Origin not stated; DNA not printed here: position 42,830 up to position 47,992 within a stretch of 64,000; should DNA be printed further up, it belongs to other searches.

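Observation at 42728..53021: Candidate novel surface system: heteromeric ABC-2 transporter operon encoding a giant subtilase/GIFT-domain anchor protein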

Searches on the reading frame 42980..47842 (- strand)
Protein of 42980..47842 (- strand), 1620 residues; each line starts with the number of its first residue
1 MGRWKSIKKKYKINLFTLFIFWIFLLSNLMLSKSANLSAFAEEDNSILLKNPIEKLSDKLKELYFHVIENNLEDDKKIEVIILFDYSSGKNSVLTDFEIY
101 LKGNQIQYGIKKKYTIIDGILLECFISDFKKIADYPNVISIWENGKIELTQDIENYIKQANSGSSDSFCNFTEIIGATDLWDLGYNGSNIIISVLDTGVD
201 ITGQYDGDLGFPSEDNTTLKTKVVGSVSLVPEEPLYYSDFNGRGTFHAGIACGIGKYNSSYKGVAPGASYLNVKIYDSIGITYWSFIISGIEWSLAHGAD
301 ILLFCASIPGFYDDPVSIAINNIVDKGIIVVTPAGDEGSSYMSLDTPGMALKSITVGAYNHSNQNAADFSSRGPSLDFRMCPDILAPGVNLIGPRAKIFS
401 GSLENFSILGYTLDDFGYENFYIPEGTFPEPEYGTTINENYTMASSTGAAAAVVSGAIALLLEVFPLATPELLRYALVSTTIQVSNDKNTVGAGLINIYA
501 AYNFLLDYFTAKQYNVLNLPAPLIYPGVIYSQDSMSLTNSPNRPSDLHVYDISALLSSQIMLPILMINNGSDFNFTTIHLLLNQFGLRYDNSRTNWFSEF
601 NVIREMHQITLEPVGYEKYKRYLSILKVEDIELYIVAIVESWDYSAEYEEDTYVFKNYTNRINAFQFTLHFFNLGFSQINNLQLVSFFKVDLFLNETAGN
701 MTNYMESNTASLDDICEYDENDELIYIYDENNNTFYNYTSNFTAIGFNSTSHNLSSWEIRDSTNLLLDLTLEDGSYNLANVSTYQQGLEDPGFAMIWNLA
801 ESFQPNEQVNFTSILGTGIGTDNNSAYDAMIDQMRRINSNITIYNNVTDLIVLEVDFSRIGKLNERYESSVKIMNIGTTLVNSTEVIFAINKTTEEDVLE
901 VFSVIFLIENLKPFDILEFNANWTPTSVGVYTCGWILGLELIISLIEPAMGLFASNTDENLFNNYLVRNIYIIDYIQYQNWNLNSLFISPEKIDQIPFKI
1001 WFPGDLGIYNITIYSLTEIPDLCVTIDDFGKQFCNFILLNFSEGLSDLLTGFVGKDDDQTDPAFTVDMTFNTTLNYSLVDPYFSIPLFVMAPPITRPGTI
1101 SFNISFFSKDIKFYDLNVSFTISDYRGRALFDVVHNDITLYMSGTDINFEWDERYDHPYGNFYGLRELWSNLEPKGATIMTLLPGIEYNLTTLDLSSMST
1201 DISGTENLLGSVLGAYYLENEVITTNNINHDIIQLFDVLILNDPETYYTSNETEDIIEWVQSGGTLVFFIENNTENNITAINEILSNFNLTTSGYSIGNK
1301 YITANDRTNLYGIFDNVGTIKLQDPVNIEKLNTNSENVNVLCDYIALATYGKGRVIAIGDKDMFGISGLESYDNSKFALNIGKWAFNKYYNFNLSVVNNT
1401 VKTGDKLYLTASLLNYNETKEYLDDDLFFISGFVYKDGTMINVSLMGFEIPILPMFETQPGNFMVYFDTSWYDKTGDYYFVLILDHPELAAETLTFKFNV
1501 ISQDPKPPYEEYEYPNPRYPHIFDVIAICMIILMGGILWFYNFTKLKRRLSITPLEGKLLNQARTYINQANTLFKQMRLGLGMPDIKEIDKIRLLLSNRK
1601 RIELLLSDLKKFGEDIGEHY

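Call 4: search_protein_families(library=pfam, proteins=[window:42980-47842:-], max_evalue=0.1)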
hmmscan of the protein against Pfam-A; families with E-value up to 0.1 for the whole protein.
window:42980-47842:- (1620 aa): 4 families
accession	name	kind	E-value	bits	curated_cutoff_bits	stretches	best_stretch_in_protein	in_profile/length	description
PF00082.27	Peptidase_S8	-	5.4e-36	124.8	21.8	1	187-494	1-288/288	Subtilase family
PF14258.12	DUF4350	-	2.3e-06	28.4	30.4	1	1239-1380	42-179/181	Domain of unknown function (DUF4350)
PF09822.16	ABC_transp_aux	-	0.0018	18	34.7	1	1226-1274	40-84/288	ABC-type uncharacterized transport system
PF23355.1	IFT52_GIFT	-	0.01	15.4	27.2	1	1223-1291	33-102/246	IFT52 GIFT domain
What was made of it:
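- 46361..47284 (-): Subtilase-fold domain (aa 187-494) with a degenerate active site: a pseudoprotease. Peptidase_S8 5.4e-36 (call 4).
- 43673..44470 (-): GIFT / DUF4350-type alpha/beta domain (about aa 1125-1390). DUF4350 28.4 bits, with weak ABC_transp_aux and IFT52_GIFT hits (call 4).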

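Call 5: search_protein_families(library=ncbifam, proteins=[window:42980-47842:-], max_evalue=0.1)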
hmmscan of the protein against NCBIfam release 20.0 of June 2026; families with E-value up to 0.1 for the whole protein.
window:42980-47842:- (1620 aa): 4 families
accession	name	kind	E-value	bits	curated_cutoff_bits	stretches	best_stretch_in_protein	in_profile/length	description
TIGR03921.1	T7SS_mycosin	equivalog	8.1e-22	77.8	278.75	1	178-501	4-284/353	type VII secretion-associated serine protease mycosin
NF040809.1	germ_prot_CspBA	exception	2.4e-13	48.6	1250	2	347-395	971-1019/1099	bifunctional germination protease/germinant receptor pseudoprotease CspBA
NF040553.1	SGO_0316_fam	subfamily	0.00054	17.7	1400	1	102-202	200-300/1486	SGO_0316/SGO_0317 family LPXTG-anchored serine peptidase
TIGR03895.1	protease_PatA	subfamily_domain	0.0041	15.9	421.05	0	256-394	12-150/606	PatA/PatG family cyanobactin maturation protease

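Call 6: find_homologous_proteins(query=window:42980-47842:-, max_evalue=0.00001)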
Query window:42980-47842:- (1620 aa): 433 proteins with E <= 0.00001 among 8000 candidates; the best 120 are listed.
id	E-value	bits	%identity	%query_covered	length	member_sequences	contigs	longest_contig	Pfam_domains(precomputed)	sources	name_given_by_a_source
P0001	0.0e+0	3677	100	100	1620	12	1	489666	PF14258.13,PF00082.28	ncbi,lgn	-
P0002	0.0e+0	3297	89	100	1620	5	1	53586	PF00082.28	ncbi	-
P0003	0.0e+0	3181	85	100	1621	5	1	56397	PF00082.28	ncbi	-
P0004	0.0e+0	2852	76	99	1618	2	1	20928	PF00082.28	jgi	-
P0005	0.0e+0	2851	76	99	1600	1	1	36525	PF00082.28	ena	-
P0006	0.0e+0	2432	65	99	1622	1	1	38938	PF14258.13,PF00082.28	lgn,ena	-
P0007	0.0e+0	2420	65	100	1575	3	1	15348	PF00082.28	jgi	-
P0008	0.0e+0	1261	41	99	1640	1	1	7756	PF14258.13,PF00082.28,PF23355.2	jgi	jgi:hypothetical protein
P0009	0.0e+0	1227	40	96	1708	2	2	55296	PF14258.13,PF00082.28,PF09822.17,PF23355.2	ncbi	ncbi:MAG: DUF4350 domain-containing protein [Promethearchaeota archaeon]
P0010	0.0e+0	1216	40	97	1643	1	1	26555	PF14258.13,PF00082.28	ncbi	ncbi:MAG: DUF4350 domain-containing protein [Promethearchaeota archaeon]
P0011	0.0e+0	1204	41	93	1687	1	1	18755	PF14258.13,PF00082.28,PF23355.2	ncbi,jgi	ncbi:MAG: DUF4350 domain-containing protein [Promethearchaeota archaeon]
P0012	0.0e+0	1184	39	93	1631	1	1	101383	PF14258.13,PF00082.28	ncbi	ncbi:MAG: hypothetical protein Kow0069_20750 [Promethearchaeota archaeon]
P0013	0.0e+0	1179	40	93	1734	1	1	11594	PF00082.28,PF23355.2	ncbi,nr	ncbi:MAG: S8 family serine peptidase [archaeon]|nr:S8 family serine peptidase [archaeon]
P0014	0.0e+0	1118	38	97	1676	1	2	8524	PF14258.13,PF00082.28,PF23355.2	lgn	-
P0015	0.0e+0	1110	38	97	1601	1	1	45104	PF14258.13,PF00082.28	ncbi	-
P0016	0.0e+0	1109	39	97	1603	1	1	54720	PF14258.13,PF00082.28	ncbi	-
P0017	0.0e+0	1107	38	100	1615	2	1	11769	PF14258.13,PF00082.28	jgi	-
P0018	0.0e+0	1091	38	97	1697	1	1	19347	PF14258.13,PF00082.28,PF23355.2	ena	-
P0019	0.0e+0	1090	38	93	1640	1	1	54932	PF14258.13,PF00082.28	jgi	jgi:subtilisin family serine protease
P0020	0.0e+0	1076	37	97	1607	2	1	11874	PF14258.13,PF00082.28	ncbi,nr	ncbi:MAG TPA: DUF4350 domain-containing protein [Candidatus Lokiarchaeia archaeon]|nr:DUF4350 domain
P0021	0.0e+0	1047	38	97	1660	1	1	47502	PF14258.13,PF00082.28,PF23355.2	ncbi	-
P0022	0.0e+0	1033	37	97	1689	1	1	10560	PF14258.13,PF00082.28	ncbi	-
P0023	0.0e+0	1024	37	93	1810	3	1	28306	PF14258.13,PF00082.28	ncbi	ncbi:MAG: S8 family serine peptidase [Promethearchaeota archaeon]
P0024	0.0e+0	1023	38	93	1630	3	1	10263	PF14258.13,PF00082.28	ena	-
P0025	4.6e-274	931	35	99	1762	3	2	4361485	PF14258.13,PF00082.28,PF23355.2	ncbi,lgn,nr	ncbi:MAG: S8 family serine peptidase [Candidatus Lokiarchaeota archaeon]|nr:S8 family serine peptida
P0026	9.5e-273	926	35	96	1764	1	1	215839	PF14258.13,PF00082.28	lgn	-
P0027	1.3e-269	916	33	100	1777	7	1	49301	PF14258.13,PF00082.28,PF23355.2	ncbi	-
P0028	3.1e-251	855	34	92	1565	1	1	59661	PF00082.28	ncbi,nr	ncbi:MAG: putative Subtilisin [Promethearchaeota archaeon]|nr:MAG: putative Subtilisin [Candidatus L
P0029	2.7e-234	799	34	88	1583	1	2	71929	PF00082.28,PF09822.17,PF23355.2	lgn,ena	-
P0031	1.7e-225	770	32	92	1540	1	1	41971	PF14258.13,PF00082.28,PF23355.2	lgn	-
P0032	2.1e-223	763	30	92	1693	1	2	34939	PF14258.13,PF00082.28,PF09822.17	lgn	-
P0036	5.3e-166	573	29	88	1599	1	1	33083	PF00082.28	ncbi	ncbi:S8 family serine peptidase [Candidatus Harpocratesius sp.]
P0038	9.7e-107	376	27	99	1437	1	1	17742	PF00082.28,PF09822.17,PF23355.2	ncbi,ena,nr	ncbi:MAG TPA: S8 family serine peptidase [Candidatus Deferrimicrobium sp.]|nr:S8 family serine pepti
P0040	1.1e-84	303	27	76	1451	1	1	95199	PF00082.28,PF23355.2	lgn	-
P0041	1.7e-67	246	27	64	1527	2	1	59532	PF00082.28,PF09822.17,PF23355.2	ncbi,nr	ncbi:MAG TPA: S8 family serine peptidase [Candidatus Lokiarchaeia archaeon]|nr:S8 family serine pept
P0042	6.0e-41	158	32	25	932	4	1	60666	PF14258.13,PF00082.28,PF23355.2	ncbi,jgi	ncbi:MAG: S8 family serine peptidase [Candidatus Asgardarchaeum sp.]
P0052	1.7e-29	120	29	31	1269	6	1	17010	PF00082.28,PF23355.2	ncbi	ncbi:MAG: S8 family peptidase [Promethearchaeota archaeon]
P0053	2.0e-29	120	31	25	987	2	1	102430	PF14258.13,PF27016.1,PF00082.28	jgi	-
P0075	1.4e-24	104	27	31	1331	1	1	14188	PF00082.28,PF23355.2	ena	-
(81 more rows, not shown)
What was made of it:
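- On GIFT domain (GldG / IFT52 / OST48 / S1P; GATase1-like clan): PF23355, PF14258 and PF09822 are precomputed in many homologues (call 6).
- Checked: The organism is an Asgard archaeon: close homologues are named Promethearchaeota/Lokiarchaeia (call 6).
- DUF4350 is precomputed in most homologues (call 6).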

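Call 8: find_encoding_contigs(protein=P0025, flank=10000, max_places=2)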
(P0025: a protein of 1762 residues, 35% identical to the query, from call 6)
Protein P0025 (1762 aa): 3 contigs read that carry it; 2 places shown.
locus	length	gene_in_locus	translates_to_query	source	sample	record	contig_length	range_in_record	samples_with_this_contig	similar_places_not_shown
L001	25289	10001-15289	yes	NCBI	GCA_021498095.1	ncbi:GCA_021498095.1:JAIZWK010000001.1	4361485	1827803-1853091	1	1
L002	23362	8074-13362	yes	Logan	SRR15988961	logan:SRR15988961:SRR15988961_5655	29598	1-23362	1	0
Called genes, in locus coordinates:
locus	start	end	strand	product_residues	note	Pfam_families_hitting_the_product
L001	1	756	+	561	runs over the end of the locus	PF03484:B5, PF17759:tRNA_synthFbeta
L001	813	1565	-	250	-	PF01138:RNase_PH, PF03725:RNase_PH_C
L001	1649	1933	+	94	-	-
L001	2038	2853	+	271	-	PF03130:HEAT_PBS (faint), PF13646:HEAT_2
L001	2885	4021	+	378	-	-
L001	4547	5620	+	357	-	PF00005:ABC_tran, PF13304:AAA_21 (faint)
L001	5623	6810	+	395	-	PF12679:ABC2_membrane_2 (weak), PF12698:ABC2_membrane_3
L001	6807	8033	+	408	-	PF12698:ABC2_membrane_3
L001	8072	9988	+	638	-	PF00005:ABC_tran, PF13304:AAA_21 (faint)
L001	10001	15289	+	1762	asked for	PF00082:Peptidase_S8, PF14258:DUF4350, PF23355:IFT52_GIFT (faint)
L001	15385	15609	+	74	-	-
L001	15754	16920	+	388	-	PF13240:Zn_Ribbon_1 (weak)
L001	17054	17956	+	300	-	PF13386:DsbD_2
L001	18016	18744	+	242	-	PF04157:EAP30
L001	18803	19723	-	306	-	PF05871:ESCRT-II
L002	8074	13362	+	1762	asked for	PF00082:Peptidase_S8, PF14258:DUF4350, PF23355:IFT52_GIFT (faint)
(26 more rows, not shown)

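Call 9: find_encoding_contigs(protein=P0012, flank=10000, max_places=2)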
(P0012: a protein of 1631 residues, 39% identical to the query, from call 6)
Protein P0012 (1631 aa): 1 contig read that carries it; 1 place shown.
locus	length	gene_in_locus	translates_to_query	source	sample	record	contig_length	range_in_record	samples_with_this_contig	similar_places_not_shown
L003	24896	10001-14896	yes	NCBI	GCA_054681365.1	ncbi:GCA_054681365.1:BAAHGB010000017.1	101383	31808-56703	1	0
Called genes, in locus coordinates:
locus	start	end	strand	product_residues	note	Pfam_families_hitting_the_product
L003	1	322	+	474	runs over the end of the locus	PF01425:Amidase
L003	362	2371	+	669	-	PF23211:LRR_LRWD1 (faint), PF00560:LRR_1 (faint), PF13855:LRR_8 (weak), PF23598:LRR_14 (faint), PF12799:LRR_4 (weak), PF13855:LRR_8 (weak)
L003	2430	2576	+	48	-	-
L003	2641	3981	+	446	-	PF00390:malic, PF03949:Malic_M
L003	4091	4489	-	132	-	PF10755:DUF2585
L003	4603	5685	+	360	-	PF00005:ABC_tran, PF13304:AAA_21 (weak)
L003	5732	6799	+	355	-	PF12679:ABC2_membrane_2 (faint), PF12698:ABC2_membrane_3, PF01061:ABC2_membrane (weak)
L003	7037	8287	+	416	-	PF12698:ABC2_membrane_3, PF12679:ABC2_membrane_2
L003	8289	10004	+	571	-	PF00005:ABC_tran, PF13304:AAA_21 (weak)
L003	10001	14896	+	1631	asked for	PF00082:Peptidase_S8, PF14258:DUF4350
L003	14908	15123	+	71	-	-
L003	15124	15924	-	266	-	PF07090:GATase1_like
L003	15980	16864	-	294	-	PF04909:Amidohydro_2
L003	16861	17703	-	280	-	PF04909:Amidohydro_2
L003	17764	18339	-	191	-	PF13238:AAA_18 (weak), PF13671:AAA_33 (weak), PF01202:SKI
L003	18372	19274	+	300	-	PF08501:Shikimate_dh_N, PF01488:Shikimate_DH (faint), PF18317:SDH_C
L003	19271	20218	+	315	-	PF00106:adh_short (faint), PF02558:ApbA (weak), PF03807:F420_oxidored (weak), PF02153:PDH_N, PF20463:PDH_C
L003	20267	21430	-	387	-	-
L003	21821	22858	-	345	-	PF01966:HD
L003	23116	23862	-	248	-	PF01487:DHquinase_I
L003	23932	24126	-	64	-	-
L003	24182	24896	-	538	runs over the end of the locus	-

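Call 10: find_encoding_contigs(protein=P0036, flank=10000, max_places=1)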
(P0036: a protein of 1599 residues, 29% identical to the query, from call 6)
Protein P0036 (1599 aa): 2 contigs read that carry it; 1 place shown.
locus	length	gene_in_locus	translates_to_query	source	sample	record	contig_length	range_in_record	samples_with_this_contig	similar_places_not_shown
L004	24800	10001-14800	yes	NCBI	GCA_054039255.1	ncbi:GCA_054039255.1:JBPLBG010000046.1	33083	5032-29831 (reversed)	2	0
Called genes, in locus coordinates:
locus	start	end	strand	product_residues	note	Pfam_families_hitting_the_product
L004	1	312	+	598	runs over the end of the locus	PF00496:SBP_bac_5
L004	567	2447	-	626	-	PF02878:PGM_PMM_I, PF02879:PGM_PMM_II (faint)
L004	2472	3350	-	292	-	PF00025:Arf, PF00071:Ras, PF01926:MMR_HSR1, PF08477:Roc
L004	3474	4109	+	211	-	-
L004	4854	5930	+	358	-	PF00005:ABC_tran, PF13304:AAA_21 (faint)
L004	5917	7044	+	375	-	PF12698:ABC2_membrane_3, PF01061:ABC2_membrane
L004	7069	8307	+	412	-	PF12698:ABC2_membrane_3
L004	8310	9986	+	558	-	PF00005:ABC_tran, PF13304:AAA_21 (faint)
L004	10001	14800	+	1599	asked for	PF00082:Peptidase_S8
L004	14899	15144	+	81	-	-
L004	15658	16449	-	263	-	-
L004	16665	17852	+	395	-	PF13518:HTH_28 (faint), PF01658:Inos-1-P_synth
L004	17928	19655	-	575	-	-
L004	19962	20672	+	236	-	-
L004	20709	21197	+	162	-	-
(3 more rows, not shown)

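Call 11: find_encoding_contigs(protein=P0038, flank=10000, max_places=1)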
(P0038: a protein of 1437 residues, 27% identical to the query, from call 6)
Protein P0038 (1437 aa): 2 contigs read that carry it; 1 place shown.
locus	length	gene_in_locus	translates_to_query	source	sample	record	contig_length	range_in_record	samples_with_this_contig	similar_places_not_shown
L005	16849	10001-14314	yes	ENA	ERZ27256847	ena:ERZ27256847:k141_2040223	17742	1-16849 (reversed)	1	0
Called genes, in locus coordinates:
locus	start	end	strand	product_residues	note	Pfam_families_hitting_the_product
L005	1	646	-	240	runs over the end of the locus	PF10584:Proteasome_A_N, PF00227:Proteasome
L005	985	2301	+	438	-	PF03952:Enolase_N, PF00113:Enolase_C, PF13378:MR_MLE_C (weak)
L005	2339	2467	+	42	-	-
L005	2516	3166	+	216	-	PF03602:Cons_hypoth95 (weak), PF05175:MTS, PF06325:PrmA, PF01170:UPF0020, PF13847:Methyltransf_31, PF08241:Methyltransf_11 (weak), PF13649:Methyltransf_25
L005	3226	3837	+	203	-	PF10447:EXOSC1 (faint), PF14382:ECR1_N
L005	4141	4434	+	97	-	PF13656:RNA_pol_L_2, PF01193:RNA_pol_L (weak)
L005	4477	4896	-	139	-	PF11469:Ribonucleas_3_2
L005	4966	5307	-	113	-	PF02150:Zn_ribbon_RPB9 (faint), PF01096:Zn_ribbon_TFIIS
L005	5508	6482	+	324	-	PF01933:CofD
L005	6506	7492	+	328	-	PF04087:DUF389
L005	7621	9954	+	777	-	-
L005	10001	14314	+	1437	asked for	PF00082:Peptidase_S8, PF09822:ABC_transp_aux (faint), PF23355:IFT52_GIFT (faint)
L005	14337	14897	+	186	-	PF03692:CxxCxxCC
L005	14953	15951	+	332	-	PF00288:GHMP_kinases_N (weak), PF08544:GHMP_kinases_C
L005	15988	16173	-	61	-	-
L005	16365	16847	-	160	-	?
